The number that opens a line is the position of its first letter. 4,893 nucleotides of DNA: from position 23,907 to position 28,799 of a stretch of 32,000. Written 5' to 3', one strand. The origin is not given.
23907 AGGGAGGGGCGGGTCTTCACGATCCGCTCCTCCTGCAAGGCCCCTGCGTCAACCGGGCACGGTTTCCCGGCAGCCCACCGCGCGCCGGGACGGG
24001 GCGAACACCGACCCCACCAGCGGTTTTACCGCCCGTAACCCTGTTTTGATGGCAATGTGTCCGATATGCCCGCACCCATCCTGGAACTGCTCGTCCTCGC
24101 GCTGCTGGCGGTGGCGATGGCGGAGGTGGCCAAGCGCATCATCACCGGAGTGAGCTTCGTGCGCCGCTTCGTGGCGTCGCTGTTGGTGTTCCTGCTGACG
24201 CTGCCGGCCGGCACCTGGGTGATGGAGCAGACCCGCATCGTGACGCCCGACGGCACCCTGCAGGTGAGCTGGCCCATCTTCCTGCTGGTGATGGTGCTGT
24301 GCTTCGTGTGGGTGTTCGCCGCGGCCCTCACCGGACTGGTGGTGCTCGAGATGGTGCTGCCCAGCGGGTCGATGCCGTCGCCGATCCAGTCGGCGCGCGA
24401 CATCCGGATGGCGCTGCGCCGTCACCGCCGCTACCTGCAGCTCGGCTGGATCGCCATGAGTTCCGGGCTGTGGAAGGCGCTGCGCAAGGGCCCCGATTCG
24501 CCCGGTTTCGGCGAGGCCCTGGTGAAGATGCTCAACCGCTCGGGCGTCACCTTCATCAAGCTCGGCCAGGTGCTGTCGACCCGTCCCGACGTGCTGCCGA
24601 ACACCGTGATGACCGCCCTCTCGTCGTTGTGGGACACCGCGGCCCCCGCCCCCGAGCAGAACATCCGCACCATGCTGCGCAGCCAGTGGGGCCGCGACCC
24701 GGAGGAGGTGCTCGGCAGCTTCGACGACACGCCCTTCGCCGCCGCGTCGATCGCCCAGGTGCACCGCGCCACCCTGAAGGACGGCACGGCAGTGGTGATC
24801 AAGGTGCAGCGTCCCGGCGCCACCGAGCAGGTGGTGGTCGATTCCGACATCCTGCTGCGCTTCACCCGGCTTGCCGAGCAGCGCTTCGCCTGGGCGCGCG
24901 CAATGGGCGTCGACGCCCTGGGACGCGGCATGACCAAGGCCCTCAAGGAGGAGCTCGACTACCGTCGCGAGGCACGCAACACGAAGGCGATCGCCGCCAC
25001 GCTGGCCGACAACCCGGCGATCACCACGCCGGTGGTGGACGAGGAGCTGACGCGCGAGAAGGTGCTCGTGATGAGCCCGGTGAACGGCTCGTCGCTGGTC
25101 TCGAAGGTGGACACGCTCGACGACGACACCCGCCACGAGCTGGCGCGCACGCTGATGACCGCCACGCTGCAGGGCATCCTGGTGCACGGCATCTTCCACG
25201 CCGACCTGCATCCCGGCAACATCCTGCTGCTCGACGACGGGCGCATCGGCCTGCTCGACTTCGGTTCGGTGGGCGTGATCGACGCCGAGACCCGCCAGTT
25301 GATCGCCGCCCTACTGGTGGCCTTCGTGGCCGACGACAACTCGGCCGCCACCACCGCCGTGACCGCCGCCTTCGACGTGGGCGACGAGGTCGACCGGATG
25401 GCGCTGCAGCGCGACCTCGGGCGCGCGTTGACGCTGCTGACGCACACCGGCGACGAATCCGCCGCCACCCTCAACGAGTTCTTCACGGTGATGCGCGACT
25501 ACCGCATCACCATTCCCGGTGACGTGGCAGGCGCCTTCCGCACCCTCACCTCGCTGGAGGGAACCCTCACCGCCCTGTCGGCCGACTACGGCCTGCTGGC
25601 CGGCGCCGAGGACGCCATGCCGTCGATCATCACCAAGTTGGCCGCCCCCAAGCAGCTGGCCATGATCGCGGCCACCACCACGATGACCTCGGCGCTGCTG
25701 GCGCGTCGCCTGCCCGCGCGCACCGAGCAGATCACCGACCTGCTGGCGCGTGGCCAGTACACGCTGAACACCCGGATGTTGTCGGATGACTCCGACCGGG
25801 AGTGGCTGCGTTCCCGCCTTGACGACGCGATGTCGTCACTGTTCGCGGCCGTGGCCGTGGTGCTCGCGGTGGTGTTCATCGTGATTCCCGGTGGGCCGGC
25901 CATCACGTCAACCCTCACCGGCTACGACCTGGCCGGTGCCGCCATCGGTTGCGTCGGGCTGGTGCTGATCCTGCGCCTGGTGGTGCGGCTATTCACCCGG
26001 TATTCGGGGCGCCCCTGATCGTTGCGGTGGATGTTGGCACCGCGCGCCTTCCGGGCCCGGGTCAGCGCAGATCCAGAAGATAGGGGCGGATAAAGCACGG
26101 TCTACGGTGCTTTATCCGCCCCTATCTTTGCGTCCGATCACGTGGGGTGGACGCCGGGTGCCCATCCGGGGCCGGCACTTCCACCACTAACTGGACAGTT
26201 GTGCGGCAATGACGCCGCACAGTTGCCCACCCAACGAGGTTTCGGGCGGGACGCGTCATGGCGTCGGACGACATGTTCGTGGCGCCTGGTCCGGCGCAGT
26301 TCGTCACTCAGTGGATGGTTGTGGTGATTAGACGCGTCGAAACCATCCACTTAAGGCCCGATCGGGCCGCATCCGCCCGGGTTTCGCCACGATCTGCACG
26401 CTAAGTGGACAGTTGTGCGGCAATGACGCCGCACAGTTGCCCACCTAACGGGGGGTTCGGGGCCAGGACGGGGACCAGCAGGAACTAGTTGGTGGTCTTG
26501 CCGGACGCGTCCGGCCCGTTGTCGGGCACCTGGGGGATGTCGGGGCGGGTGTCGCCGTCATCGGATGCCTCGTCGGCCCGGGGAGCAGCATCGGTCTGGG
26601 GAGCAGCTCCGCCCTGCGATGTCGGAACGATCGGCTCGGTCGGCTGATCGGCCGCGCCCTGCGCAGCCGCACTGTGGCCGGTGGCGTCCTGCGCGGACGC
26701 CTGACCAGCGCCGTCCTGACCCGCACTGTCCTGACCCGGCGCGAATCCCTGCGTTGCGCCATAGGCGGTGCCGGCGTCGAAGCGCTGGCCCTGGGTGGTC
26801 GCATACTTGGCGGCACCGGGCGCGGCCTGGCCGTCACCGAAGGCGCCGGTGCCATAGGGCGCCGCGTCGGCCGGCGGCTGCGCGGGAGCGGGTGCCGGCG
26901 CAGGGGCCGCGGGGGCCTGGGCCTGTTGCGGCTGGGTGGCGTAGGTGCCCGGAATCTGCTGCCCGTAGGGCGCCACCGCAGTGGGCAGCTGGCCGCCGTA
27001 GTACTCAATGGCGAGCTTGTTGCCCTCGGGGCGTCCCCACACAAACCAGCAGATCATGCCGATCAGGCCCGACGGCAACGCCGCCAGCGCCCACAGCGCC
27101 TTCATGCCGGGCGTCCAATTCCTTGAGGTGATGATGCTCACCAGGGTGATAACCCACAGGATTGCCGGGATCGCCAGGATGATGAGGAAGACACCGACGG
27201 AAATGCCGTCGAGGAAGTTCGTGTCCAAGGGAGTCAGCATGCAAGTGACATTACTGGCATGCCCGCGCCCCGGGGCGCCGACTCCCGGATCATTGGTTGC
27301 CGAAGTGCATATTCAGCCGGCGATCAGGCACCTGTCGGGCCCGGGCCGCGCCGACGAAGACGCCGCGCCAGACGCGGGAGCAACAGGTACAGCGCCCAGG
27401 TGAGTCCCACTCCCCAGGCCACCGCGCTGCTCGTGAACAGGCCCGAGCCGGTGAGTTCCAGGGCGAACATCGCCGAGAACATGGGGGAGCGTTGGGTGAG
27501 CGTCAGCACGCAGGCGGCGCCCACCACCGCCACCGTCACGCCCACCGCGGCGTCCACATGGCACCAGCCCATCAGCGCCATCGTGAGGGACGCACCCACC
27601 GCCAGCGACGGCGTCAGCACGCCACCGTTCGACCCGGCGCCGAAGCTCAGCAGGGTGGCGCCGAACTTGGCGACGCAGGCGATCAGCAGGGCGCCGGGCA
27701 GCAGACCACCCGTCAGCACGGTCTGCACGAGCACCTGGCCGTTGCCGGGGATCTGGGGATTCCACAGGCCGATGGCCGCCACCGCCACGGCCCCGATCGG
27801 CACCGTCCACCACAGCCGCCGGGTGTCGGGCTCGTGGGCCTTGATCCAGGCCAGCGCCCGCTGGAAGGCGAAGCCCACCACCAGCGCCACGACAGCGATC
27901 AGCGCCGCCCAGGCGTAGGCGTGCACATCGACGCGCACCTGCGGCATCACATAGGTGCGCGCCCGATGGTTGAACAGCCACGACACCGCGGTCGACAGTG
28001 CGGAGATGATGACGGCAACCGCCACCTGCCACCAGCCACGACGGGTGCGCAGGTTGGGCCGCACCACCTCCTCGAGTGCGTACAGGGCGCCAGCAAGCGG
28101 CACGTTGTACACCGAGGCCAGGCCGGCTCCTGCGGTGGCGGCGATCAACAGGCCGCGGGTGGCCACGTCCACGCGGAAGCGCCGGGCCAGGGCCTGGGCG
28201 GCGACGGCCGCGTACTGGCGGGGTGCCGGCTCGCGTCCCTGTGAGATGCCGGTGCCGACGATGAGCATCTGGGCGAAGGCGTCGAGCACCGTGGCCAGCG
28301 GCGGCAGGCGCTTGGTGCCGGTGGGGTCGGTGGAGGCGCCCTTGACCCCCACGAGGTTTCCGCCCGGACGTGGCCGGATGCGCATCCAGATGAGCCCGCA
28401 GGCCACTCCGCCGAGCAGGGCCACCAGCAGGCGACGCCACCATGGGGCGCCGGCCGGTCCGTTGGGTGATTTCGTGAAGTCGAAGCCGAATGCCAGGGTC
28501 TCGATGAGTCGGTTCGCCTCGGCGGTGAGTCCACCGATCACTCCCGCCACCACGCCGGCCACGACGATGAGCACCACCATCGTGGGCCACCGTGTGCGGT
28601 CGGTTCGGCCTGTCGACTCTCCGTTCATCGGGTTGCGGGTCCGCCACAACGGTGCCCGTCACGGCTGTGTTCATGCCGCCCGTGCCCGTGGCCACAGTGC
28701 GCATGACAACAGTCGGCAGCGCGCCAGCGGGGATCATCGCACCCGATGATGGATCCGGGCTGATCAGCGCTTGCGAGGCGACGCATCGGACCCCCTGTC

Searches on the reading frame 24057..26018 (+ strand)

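Call 30: search_protein_families(library=pfam, proteins=[window:24057-26018:+], max_evalue=0.01)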
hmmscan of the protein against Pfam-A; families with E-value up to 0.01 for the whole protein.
window:24057-26018:+ (653 aa): 5 families
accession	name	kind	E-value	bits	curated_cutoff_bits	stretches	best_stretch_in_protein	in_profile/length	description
PF03109.22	ABC1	-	4.4e-62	209.8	22.9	1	191-431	2-240/244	ABC1 atypical kinase-like domain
PF01636.29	APH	-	1.9e-07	31.5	23.2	1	378-410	169-202/239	Phosphotransferase enzyme family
PF00069.31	Pkinase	-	1.2e-06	28.6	31.7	1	332-412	70-152/263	Protein kinase domain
PF01163.29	RIO1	-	0.00022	21.3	22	1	331-403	77-149/187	RIO domain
PF19974.5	TCAD9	-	0.0077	15.9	40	0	181-406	128-325/429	Ternary complex associated domain 9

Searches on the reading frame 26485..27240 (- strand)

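Call 30: search_protein_families(library=pfam, proteins=[window:26485-27240:-], max_evalue=0.01)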
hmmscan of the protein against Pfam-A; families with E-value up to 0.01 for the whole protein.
window:26485-27240:- (251 aa): 1 family
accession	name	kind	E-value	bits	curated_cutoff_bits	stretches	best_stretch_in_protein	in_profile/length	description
PF13396.11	PLDc_N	-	2.3e-05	24.7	23.3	1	27-70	1-42/42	Phospholipase_D-nuclease N-terminal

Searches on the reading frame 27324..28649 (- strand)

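Call 30: search_protein_families(library=pfam, proteins=[window:27324-28649:-], max_evalue=0.01)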
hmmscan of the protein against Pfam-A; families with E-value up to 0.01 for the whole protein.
window:27324-28649:- (441 aa): 1 family
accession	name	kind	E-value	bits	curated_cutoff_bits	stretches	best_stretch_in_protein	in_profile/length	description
PF00654.25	Voltage_CLC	-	1.3e-54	186.2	24.8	1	80-402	1-327/346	Voltage gated chloride channel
